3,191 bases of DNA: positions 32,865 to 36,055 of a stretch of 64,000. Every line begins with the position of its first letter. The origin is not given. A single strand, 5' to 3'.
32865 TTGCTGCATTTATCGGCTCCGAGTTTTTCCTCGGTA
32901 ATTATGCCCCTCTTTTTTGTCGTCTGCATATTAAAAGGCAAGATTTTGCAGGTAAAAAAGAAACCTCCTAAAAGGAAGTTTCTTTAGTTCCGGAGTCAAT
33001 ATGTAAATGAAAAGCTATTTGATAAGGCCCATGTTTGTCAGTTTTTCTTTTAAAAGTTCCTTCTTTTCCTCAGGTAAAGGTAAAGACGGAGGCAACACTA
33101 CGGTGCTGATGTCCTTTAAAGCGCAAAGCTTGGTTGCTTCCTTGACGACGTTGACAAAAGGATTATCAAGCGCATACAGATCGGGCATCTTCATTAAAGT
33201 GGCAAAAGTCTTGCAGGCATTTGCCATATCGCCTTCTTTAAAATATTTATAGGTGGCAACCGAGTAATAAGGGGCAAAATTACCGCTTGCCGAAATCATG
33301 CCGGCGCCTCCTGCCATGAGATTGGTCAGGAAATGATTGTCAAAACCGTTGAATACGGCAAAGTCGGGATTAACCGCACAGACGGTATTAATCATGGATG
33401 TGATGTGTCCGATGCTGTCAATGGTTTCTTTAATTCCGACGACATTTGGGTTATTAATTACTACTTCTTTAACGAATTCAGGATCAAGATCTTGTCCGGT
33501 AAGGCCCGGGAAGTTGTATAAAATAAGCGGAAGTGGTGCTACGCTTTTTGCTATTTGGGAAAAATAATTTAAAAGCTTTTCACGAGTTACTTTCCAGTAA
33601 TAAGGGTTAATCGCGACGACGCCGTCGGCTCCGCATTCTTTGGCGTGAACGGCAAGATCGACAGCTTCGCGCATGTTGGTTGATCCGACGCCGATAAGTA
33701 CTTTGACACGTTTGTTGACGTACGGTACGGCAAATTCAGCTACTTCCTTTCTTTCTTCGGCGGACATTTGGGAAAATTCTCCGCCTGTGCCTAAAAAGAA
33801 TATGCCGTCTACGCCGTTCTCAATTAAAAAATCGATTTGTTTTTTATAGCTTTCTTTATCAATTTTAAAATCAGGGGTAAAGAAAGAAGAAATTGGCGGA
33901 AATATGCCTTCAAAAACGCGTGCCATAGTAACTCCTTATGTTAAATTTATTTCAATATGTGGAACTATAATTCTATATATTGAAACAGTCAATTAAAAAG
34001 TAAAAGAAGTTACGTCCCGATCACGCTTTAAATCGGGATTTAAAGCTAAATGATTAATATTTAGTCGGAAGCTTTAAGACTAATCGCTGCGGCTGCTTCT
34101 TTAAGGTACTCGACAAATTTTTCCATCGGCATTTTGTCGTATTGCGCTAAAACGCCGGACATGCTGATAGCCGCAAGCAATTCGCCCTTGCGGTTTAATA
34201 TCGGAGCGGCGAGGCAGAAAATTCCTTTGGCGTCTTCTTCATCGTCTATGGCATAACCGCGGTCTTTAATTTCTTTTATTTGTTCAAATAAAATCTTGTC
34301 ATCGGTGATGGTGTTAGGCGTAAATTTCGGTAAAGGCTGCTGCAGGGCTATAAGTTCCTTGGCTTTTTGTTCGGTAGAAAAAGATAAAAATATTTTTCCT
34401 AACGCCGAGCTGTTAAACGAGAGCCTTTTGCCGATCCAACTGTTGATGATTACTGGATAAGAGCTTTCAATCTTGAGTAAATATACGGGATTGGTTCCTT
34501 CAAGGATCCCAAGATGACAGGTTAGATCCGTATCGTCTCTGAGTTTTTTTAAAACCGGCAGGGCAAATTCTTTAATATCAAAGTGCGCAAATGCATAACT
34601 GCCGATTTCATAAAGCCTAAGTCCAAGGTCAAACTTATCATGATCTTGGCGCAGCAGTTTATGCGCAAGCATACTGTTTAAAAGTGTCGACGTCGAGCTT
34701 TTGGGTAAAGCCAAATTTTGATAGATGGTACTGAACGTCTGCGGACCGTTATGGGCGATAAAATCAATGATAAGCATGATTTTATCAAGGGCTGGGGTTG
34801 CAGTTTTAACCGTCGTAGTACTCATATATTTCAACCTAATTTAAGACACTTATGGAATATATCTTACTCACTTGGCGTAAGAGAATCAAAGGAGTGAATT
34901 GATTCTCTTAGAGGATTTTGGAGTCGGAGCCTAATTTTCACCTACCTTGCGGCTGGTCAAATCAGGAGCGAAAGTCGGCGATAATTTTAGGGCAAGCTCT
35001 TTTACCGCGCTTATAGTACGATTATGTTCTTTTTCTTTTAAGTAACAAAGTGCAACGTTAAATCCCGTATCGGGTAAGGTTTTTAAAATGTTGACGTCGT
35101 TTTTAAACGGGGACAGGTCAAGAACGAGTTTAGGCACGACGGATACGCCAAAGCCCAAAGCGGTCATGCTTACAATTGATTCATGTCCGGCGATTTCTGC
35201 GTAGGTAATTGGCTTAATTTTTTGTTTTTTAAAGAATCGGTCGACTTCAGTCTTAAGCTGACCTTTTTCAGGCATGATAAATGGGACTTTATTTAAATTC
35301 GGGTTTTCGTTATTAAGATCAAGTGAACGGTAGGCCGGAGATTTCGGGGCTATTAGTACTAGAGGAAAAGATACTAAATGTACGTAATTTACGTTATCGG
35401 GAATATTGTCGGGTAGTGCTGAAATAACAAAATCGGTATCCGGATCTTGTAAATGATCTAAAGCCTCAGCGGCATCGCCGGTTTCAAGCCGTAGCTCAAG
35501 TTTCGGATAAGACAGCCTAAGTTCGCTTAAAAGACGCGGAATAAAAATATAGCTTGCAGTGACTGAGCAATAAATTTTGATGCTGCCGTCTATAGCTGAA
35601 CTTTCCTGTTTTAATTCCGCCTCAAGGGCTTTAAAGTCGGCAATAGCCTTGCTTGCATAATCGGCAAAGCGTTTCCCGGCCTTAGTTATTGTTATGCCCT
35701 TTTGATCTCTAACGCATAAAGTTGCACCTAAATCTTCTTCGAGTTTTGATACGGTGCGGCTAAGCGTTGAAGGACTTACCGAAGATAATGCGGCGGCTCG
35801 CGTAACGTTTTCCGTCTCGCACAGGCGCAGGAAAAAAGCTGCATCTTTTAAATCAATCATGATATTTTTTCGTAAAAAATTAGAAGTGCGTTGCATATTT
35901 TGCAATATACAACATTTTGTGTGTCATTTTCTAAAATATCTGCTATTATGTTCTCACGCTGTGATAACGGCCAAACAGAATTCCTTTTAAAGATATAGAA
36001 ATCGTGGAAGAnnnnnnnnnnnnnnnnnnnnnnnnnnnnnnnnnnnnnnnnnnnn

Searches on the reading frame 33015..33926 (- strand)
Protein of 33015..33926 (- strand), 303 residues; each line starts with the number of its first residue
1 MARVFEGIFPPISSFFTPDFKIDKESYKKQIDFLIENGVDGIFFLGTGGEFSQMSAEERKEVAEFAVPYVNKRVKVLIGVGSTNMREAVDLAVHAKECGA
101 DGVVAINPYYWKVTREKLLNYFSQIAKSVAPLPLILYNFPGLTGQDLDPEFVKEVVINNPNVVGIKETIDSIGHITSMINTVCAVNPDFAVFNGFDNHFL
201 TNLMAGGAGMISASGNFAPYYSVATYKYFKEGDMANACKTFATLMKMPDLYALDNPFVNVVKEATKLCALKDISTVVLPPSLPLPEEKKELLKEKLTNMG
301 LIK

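Call 42: search_protein_families(library=ncbifam, proteins=[window:33015-33926:-], max_evalue=0.00001)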
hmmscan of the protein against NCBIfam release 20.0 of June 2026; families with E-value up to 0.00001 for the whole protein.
window:33015-33926:- (303 aa): 7 families
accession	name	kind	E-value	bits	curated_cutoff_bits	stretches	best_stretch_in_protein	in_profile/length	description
TIGR00674.1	dapA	equivalog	1.9e-53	181.1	206.15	1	16-294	10-281/286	4-hydroxy-tetrahydrodipicolinate synthase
TIGR02313.1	HpaI-NOT-DapA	exception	6.8e-50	169.5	396.7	1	6-302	2-292/294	2,4-dihydroxyhept-2-ene-1,7-dioic acid aldolase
NF003164.0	PRK04147.1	equivalog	4.6e-41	141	281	1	5-243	4-237/294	N-acetylneuraminate lyase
NF040954.1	Arch_KDGaldase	equivalog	5e-40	137.6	390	1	8-297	3-279/288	bifunctional 2-dehydro-3-deoxy-phosphogluconate/2-dehydro-3-deoxy-6-phosphogalactonate aldolase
TIGR00683.1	nanA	equivalog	1.3e-37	129.7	382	1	7-250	3-241/293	N-acetylneuraminate lyase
NF002958.0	PRK03620.1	subfamily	5.3e-33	114.2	278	1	10-245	17-245/307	5-dehydro-4-deoxyglucarate dehydratase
TIGR03249.1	KdgD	equivalog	2.3e-29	102.5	373.95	1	11-295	16-294/299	5-dehydro-4-deoxyglucarate dehydratase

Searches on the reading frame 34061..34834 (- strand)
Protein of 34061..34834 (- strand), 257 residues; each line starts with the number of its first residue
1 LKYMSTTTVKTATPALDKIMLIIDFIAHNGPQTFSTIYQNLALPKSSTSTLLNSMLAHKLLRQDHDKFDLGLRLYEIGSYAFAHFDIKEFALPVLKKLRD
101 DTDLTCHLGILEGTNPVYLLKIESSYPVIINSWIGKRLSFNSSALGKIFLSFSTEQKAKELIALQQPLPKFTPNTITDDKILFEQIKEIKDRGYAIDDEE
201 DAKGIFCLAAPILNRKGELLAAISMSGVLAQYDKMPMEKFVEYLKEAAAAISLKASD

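Call 42: search_protein_families(library=ncbifam, proteins=[window:34061-34834:-], max_evalue=0.00001)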
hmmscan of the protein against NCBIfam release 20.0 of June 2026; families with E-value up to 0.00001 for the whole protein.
window:34061-34834:- (257 aa): 7 families
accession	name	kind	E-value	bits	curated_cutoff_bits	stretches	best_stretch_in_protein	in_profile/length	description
NF011671.1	PRK15090.1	equivalog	9.6e-42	143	275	1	11-254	8-252/256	DNA-binding transcriptional regulator KdgR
NF045644.1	TransRegBhcR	equivalog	8.4e-41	140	350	1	7-254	16-264/267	HTH-type transcriptional regulator BhcR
TIGR02431.1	pcaR_pcaU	subfamily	7.3e-33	113.9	284.75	1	22-251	15-244/248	beta-ketoadipate pathway transcriptional regulators, PcaR/PcaU/PobR family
NF008601.2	PRK11569.1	equivalog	9e-26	90.6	380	1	15-232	28-249/276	glyoxylate bypass operon transcriptional repressor IclR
NF007548.0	PRK10163.1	equivalog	1.6e-25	89.8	406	1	11-251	19-261/271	HTH-type transcriptional repressor AllR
NF007342.0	PRK09834.1-4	equivalog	1.8e-07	30.4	251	1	122-252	123-253/263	DNA-binding transcriptional regulator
NF007339.0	PRK09834.1-1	equivalog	1e-06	28.2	299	1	15-255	22-266/271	DNA-binding transcriptional regulator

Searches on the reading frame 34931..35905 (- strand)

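Call 42: search_protein_families(library=ncbifam, proteins=[window:34931-35905:-], max_evalue=0.00001)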
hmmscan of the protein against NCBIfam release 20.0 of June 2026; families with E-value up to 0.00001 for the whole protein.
window:34931-35905:- (324 aa): 53 families (the best 25 are shown)
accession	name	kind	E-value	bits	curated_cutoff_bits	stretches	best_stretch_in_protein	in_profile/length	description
NF008722.0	PRK11716.1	equivalog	9.6e-92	307.1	246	1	17-304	1-289/293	HTH-type transcriptional activator IlvY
NF040786.1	LysR_Sec_metab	equivalog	3.3e-34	118.3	250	1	17-303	1-292/298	selenium metabolism-associated LysR family transcriptional regulator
TIGR03339.1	phn_lysR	subfamily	6.2e-26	91.3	341.1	1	31-304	11-278/279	aminoethylphosphonate catabolism associated LysR family transcriptional regulator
NF047711.1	PutUtilRegPtrR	equivalog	8.9e-25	87.3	400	1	18-303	2-280/283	putrescine utilization regulator PtrR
NF047520.1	trans_act_CidR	equivalog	6.9e-24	84.5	415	1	18-292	2-275/292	cidABC operon transcriptional activator CidR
NF053705.1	TransRegGltCGpos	equivalog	7.2e-23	81.2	350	1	19-294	3-278/300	glutamate biosynthesis transcriptional regulator GltC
NF008416.0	PRK11242.1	equivalog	5.8e-22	78.4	277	1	20-266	4-250/300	transcriptional regulator CynR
TIGR02424.1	TF_pcaQ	equivalog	6.2e-22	77.9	303.8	1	20-232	6-219/300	pca operon transcription factor PcaQ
NF052633.1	LysR_TF_PsrA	exception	3.4e-21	75.5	540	1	15-183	3-170/297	L-proline-binding transcription factor PsrA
NF007385.0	PRK09906.1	equivalog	1.1e-19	70.7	356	1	18-265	2-249/296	DNA-binding transcriptional regulator HcaR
NF045775.1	acetoin_reg_AlsR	exception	1.4e-19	70.7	430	1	18-291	2-275/290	acetoin biosynthesis transcriptional regulator AlsR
NF007307.0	PRK09791.1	equivalog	4.8e-18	65.3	336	1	21-261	9-248/302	LysR family transcriptional regulator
NF008410.0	PRK11233.1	equivalog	5.6e-18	65.1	309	1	19-309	3-291/305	nitrogen assimilation transcriptional regulator NAC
NF008361.0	PRK11151.1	equivalog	7.3e-18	64.9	329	1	18-288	2-272/305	DNA-binding transcriptional regulator OxyR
NF058504.1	TransRegCcpCBac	equivalog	1.5e-17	64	400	1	20-262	4-239/287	transcriptional regulator CcpC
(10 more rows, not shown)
